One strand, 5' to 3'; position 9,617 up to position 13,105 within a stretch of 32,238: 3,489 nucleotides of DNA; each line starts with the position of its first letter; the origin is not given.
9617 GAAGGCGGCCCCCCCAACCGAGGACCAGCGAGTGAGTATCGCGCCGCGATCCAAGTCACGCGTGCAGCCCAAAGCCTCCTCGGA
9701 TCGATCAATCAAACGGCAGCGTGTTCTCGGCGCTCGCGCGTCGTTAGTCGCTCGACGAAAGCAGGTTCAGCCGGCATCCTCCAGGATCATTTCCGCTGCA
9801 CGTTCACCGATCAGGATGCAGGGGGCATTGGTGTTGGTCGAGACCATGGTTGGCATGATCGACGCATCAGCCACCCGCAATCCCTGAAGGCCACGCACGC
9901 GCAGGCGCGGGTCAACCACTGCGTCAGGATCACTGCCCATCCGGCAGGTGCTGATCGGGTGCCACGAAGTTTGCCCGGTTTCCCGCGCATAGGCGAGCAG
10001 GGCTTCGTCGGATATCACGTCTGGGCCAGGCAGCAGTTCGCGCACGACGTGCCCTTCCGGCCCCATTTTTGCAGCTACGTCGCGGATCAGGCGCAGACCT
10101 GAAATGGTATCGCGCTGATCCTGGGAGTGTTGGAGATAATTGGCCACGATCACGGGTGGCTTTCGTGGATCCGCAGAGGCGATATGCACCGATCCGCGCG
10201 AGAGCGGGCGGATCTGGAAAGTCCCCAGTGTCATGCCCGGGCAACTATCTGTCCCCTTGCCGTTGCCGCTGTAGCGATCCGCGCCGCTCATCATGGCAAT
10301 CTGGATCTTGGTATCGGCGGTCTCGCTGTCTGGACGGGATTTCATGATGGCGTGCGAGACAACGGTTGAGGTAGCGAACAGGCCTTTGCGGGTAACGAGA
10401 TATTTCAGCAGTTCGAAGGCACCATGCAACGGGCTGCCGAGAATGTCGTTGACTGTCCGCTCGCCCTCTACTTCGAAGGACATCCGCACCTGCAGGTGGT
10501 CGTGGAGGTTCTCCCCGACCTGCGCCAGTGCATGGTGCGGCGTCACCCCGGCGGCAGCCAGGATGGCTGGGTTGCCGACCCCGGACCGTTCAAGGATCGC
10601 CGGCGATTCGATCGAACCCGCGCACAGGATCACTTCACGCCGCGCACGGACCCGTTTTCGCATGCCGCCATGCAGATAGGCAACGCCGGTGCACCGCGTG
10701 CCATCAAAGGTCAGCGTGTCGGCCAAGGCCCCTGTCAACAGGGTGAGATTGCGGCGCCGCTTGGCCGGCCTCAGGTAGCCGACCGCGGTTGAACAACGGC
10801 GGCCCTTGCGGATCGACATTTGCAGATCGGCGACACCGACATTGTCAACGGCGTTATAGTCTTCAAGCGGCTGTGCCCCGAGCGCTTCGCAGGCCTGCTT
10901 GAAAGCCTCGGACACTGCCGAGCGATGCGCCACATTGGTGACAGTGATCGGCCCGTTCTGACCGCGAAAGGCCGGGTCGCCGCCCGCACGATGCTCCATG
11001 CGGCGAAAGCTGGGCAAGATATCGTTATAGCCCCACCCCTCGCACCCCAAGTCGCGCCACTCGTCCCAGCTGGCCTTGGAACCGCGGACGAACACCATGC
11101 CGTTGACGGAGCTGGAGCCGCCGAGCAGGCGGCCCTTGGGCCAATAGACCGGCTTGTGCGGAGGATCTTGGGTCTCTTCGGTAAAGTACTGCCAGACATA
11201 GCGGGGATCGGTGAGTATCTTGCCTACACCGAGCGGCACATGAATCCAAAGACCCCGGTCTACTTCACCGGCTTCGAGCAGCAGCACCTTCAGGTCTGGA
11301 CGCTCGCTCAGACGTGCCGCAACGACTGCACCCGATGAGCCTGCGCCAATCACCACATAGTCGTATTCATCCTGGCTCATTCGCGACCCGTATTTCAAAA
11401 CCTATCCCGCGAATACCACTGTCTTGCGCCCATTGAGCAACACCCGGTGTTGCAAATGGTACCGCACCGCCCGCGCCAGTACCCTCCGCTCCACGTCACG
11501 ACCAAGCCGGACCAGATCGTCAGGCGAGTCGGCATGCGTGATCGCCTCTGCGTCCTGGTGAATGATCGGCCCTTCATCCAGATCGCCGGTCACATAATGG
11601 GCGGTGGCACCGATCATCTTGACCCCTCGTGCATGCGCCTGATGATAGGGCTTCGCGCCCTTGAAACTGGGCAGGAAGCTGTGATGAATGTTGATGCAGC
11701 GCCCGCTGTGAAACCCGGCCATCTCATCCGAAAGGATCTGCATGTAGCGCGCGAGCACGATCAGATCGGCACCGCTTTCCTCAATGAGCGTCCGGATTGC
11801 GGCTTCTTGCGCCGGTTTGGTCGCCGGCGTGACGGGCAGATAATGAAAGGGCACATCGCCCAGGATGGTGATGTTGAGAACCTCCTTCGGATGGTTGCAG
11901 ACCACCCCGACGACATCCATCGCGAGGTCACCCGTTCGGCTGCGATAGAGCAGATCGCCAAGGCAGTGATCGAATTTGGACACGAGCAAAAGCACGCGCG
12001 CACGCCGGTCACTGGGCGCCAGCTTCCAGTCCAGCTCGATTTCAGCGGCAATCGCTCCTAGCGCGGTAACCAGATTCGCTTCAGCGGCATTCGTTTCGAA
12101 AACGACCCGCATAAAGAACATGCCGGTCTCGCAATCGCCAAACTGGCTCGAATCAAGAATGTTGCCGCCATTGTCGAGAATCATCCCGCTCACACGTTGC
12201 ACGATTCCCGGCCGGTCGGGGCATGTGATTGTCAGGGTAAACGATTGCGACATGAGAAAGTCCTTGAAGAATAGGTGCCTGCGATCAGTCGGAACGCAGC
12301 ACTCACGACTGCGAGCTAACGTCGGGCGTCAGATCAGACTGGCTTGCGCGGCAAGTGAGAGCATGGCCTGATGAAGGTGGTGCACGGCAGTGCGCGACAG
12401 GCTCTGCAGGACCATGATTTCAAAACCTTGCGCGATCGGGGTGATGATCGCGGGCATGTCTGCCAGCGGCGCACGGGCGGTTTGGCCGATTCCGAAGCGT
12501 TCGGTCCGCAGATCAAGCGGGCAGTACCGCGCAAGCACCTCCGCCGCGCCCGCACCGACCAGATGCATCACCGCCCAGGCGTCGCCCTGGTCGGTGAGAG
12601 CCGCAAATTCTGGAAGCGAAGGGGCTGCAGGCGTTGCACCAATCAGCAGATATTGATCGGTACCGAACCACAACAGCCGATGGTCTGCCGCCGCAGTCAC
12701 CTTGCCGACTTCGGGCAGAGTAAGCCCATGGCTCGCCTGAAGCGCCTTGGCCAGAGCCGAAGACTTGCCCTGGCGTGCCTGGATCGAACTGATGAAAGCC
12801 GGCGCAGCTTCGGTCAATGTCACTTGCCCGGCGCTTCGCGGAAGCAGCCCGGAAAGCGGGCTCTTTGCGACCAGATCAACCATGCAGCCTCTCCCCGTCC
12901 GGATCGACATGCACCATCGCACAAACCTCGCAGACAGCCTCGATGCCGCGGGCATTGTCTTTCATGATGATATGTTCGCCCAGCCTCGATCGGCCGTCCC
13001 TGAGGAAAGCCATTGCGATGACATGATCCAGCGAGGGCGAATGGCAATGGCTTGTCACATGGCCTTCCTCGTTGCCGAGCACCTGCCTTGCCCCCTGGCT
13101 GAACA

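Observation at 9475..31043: A ~21.6-kb catabolic gene block sits inside an M20 peptidase gene, with no integrase, transposase or terminal repeats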

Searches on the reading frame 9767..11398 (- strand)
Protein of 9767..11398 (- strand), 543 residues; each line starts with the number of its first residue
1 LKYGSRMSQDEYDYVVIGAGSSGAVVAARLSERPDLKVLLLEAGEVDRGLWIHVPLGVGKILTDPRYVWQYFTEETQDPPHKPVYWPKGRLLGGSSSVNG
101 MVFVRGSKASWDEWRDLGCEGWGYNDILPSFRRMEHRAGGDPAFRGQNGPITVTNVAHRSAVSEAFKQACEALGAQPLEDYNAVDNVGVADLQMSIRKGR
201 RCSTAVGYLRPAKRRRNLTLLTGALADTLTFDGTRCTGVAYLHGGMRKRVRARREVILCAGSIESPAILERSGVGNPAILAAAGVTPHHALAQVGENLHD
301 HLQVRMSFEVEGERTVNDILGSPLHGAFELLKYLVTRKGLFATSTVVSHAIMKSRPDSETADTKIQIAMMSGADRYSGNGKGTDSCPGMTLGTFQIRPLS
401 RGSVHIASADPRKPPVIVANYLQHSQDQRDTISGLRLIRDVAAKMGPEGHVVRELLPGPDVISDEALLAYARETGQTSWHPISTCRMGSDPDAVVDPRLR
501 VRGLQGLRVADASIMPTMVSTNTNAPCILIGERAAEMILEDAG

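Call 8: search_protein_families(library=pfam, proteins=[window:9767-11398:-])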
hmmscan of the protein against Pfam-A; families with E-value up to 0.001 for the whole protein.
window:9767-11398:- (543 aa): 7 families
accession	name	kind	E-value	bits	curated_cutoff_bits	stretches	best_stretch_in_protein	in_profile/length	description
PF00732.25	GMC_oxred_N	-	1.6e-47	162.6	23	1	12-302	1-217/218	GMC oxidoreductase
PF05199.19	GMC_oxred_C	-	4.2e-38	131.5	24.6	1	398-531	1-139/139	GMC oxidoreductase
PF00890.30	FAD_binding_2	-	8.2e-07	29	20.4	1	13-268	1-216/414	FAD binding domain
PF01946.23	Thi4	-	5e-05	23.1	26.2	1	11-43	17-49/235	Thi4 family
PF13450.12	NAD_binding_8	-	0.00012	22.7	21.9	1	16-45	1-29/68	NAD(P)-binding Rossmann-like domain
PF01266.30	DAO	-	0.00016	21.8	27.9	1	13-46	1-34/353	FAD dependent oxidoreductase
PF05834.18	Lycopene_cycl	-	0.00096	18.8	23.4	0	13-45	1-34/380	Lycopene cyclase protein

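Call 32: find_encoding_contigs(protein=window:9767-11380:-, flank=10000, max_places=5)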
Protein window:9767-11380:- (537 aa): 2 contigs read that carry it; 2 places shown.
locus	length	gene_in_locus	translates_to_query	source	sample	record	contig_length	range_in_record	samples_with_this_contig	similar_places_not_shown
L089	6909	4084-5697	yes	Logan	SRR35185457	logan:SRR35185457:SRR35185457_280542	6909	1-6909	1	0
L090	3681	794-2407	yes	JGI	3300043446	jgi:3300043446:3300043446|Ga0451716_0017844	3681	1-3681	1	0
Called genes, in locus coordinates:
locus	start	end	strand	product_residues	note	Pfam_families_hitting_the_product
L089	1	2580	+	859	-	?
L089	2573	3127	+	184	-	-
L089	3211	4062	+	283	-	PF01842:ACT, PF13740:ACT_6 (weak), PF00551:Formyl_trans_N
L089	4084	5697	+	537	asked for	PF00732:GMC_oxred_N, PF00890:FAD_binding_2 (weak), PF05199:GMC_oxred_C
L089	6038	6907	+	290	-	?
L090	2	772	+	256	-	?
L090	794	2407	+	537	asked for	PF00732:GMC_oxred_N, PF00890:FAD_binding_2 (weak), PF05199:GMC_oxred_C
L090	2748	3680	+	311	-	?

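Call 41: find_related_loci(query=window:9767-11380:-, collection=metagenome_contigs, flank=6000)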
Query window:9767-11380:- (537 aa) in metagenome_contigs; peptide patterns used: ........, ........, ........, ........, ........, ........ (x = any residue, [..] = any of these).
600 stretches matched a pattern (row limit reached: there are more); 551 encode a relative of the query (tblastn E <= 1e-3); the best 80 are kept; 80 distinct loci.
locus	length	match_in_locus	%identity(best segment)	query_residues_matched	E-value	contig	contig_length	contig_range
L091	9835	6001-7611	100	1-537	0e+0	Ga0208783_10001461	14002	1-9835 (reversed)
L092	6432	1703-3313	96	1-537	0e+0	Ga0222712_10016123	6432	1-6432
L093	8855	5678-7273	67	1-532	0e+0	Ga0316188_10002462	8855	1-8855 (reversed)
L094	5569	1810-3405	64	1-532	0e+0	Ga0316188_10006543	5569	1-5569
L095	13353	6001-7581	68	5-532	0e+0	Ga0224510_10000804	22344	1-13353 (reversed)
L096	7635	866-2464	65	1-532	0e+0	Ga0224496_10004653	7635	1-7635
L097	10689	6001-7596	68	1-532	0e+0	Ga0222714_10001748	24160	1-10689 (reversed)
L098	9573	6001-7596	63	1-532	0e+0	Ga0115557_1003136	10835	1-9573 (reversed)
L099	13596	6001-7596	68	1-532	0e+0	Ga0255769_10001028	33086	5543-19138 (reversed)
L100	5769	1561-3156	68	1-532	0e+0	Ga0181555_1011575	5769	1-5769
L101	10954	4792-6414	48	5-536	2e-164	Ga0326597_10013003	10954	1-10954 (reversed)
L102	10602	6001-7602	49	2-532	1e-164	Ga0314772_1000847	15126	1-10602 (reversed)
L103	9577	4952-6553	49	2-532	1e-164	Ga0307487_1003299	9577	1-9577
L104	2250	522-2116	62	1-532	0e+0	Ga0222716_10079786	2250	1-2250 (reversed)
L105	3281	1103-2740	47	1-537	4e-167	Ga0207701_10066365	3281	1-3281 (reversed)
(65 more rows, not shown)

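Call 50: search_protein_families(library=ncbifam, proteins=[window:9767-11380:-], max_evalue=0.00001)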
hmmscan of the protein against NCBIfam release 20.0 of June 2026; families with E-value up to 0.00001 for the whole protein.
window:9767-11380:- (537 aa): 6 families
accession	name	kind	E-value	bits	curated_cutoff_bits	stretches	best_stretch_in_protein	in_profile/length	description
NF002550.0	PRK02106.1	subfamily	5.3e-153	510.5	605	1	2-535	2-536/563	choline dehydrogenase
TIGR01810.1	betA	equivalog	6.1e-126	421.2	732.1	1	7-533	1-527/532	choline dehydrogenase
TIGR03970.1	mycofact_MftG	equivalog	6e-93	312.4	387.45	2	7-312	2-308/487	mycofactocin dehydrogenase MftG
TIGR04542.1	GMC_mycofac_2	equivalog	1.4e-37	129.8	400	1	7-272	1-241/425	mycofactocin system GMC family oxidoreductase MftG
NF038210.1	GMC_mycofac_3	equivalog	9.4e-17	61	300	2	191-518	140-398/418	mycofactocin system GMC family oxidoreductase MftG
NF058674.1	CholsOxChoxAB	equivalog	7.6e-06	24.7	850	0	3-39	3-38/535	cholesterol oxidase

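Call 51: search_protein_families(library=ncbifam, proteins=[L091:8031-8330:+], max_evalue=0.00001)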
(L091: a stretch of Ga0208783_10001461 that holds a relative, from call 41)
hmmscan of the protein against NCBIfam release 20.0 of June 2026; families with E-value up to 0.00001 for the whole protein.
L091:8031-8330:+ (99 aa): 2 families
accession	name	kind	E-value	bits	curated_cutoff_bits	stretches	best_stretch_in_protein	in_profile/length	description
NF047595.1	IS66_ISRel24_TnpA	equivalog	4.5e-17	62.7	74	1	8-91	1-75/113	IS66-like element accessory protein TnpA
NF038385.1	IS66_access_TnpA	equivalog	2.5e-10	40.3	150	1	3-57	80-134/190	IS66-like element accessory protein TnpA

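Call 52: search_protein_families(library=pfam, proteins=[L092:4021-4266:+, L092:4223-4726:+, L092:4723-6336:+, L091:8031-8330:+, L091:8171-8527:+, L091:8493-8891:+, L091:9021-9812:-], max_evalue=0.001)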
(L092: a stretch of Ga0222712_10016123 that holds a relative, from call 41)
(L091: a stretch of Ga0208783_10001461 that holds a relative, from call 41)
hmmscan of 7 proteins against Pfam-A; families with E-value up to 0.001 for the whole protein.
L092:4021-4266:+ (81 aa): 1 family
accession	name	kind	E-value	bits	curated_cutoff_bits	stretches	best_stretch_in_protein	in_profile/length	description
PF11994.14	DUF3489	-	6.2e-17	61.9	29.5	1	16-74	6-67/68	Protein of unknown function (DUF3489)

L092:4223-4726:+ (167 aa): 1 family
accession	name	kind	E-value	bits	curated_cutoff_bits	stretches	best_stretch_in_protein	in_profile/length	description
PF11149.13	DUF2924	-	2.3e-43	148.2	31.2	1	26-156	3-134/135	Protein of unknown function (DUF2924)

L092:4723-6336:+ (537 aa): 2 families
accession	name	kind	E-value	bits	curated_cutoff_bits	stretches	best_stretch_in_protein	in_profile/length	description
PF00239.26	Resolvase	-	3.6e-38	131.3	23.3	1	10-162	2-145/145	Resolvase, N terminal domain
PF07508.19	Recombinase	-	5.3e-13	49.5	21.1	1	184-278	3-101/102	Recombinase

L091:8031-8330:+ (99 aa): 2 families
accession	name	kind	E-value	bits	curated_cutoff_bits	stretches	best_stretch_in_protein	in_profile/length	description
PF01527.26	HTH_Tnp_1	-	7.7e-13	48.9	24.1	1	7-55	2-49/75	Transposase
PF13542.12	HTH_Tnp_ISL3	-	9.9e-06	25.4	27.4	1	7-51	7-49/51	Helix-turn-helix domain of transposase family ISL3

L091:8171-8527:+ (118 aa): 0 families

L091:8493-8891:+ (132 aa): 2 families
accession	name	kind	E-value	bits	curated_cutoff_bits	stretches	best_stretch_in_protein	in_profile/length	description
PF13564.11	DoxX_2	-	8.5e-13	48.8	26.3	1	29-122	2-100/103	DoxX-like family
PF07291.16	MauE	-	0.00078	20.2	27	1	25-103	4-87/128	Methylamine utilisation protein MauE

L091:9021-9812:- (263 aa): 2 families
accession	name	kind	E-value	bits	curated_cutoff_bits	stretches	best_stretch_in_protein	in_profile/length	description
PF00520.37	Ion_trans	-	1e-24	87.5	25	1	5-159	62-240/241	Ion transport protein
PF07885.22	Ion_trans_2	-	2.8e-17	62.8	22.5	1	74-152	2-77/79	Ion channel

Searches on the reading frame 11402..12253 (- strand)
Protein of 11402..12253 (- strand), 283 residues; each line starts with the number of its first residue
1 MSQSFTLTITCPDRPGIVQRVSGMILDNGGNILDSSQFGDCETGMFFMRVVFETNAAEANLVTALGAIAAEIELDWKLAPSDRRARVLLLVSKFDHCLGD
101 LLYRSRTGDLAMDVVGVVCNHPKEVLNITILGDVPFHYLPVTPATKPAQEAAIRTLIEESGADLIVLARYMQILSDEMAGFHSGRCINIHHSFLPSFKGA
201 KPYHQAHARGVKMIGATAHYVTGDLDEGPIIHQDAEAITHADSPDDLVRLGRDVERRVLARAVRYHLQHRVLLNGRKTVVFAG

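Call 8: search_protein_families(library=pfam, proteins=[window:11402-12253:-])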
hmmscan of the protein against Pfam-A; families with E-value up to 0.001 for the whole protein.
window:11402-12253:- (283 aa): 3 families
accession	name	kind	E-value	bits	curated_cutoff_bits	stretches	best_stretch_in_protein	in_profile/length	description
PF00551.24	Formyl_trans_N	-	6.1e-38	130.8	26.1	1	86-263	2-181/181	Formyl transferase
PF01842.31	ACT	-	5.7e-09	36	27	1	6-58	2-56/66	ACT domain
PF13740.12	ACT_6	-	3.7e-06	27.2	23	1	7-75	5-72/76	ACT domain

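Call 51: search_protein_families(library=ncbifam, proteins=[window:11402-12253:-], max_evalue=0.00001)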
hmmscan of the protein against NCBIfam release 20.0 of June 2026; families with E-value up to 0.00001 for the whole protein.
window:11402-12253:- (283 aa): 7 families
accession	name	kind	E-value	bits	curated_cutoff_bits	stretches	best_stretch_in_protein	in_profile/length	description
NF004684.0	PRK06027.1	subfamily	2.5e-117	391.6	223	1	2-281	4-285/286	formyltetrahydrofolate deformylase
TIGR00655.1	PurU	equivalog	1.1e-96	323.8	285.95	1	6-281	2-280/280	formyltetrahydrofolate deformylase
TIGR00639.1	PurN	equivalog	2.4e-27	95.7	150.1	1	87-271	3-189/192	phosphoribosylglycinamide formyltransferase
TIGR00460.1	fmt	equivalog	1.4e-15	57.2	201.5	1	138-248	57-166/315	methionyl-tRNA formyltransferase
NF005414.0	PRK06988.1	equivalog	2.1e-11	43.4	316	1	146-263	62-179/311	formyltransferase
NF005998.1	PRK08125.1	equivalog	1.5e-08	33.5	777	1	157-263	71-177/649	bifunctional UDP-4-amino-4-deoxy-L-arabinose formyltransferase/UDP-glucuronic acid oxidase ArnA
NF005755.0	PRK07579.1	equivalog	3.7e-06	26.9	238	1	183-259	85-160/245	dTDP-4-amino-4,6-dideoxyglucose formyltransferase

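Call 58: find_encoding_contigs(protein=window:11402-12253:-, flank=10000, max_places=10)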
Protein window:11402-12253:- (283 aa): no gene with exactly this product is on record in the collection.

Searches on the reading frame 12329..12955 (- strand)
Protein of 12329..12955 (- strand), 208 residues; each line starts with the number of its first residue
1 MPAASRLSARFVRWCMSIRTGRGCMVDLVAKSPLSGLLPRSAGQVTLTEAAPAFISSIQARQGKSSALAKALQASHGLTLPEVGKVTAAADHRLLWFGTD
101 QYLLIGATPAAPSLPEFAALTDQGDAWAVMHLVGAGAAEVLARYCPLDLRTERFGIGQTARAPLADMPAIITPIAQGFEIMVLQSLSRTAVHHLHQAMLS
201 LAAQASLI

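Call 8: search_protein_families(library=pfam, proteins=[window:12329-12955:-])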
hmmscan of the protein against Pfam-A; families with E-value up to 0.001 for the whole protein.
window:12329-12955:- (208 aa): 0 families

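Call 51: search_protein_families(library=ncbifam, proteins=[window:12329-12955:-], max_evalue=0.00001)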
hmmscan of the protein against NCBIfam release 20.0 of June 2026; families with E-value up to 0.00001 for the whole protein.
window:12329-12955:- (208 aa): 1 family
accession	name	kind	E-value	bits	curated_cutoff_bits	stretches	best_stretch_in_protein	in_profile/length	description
TIGR01375.1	soxG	subfamily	2.3e-18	66.5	143.95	1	66-198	7-150/152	sarcosine oxidase subunit gamma family protein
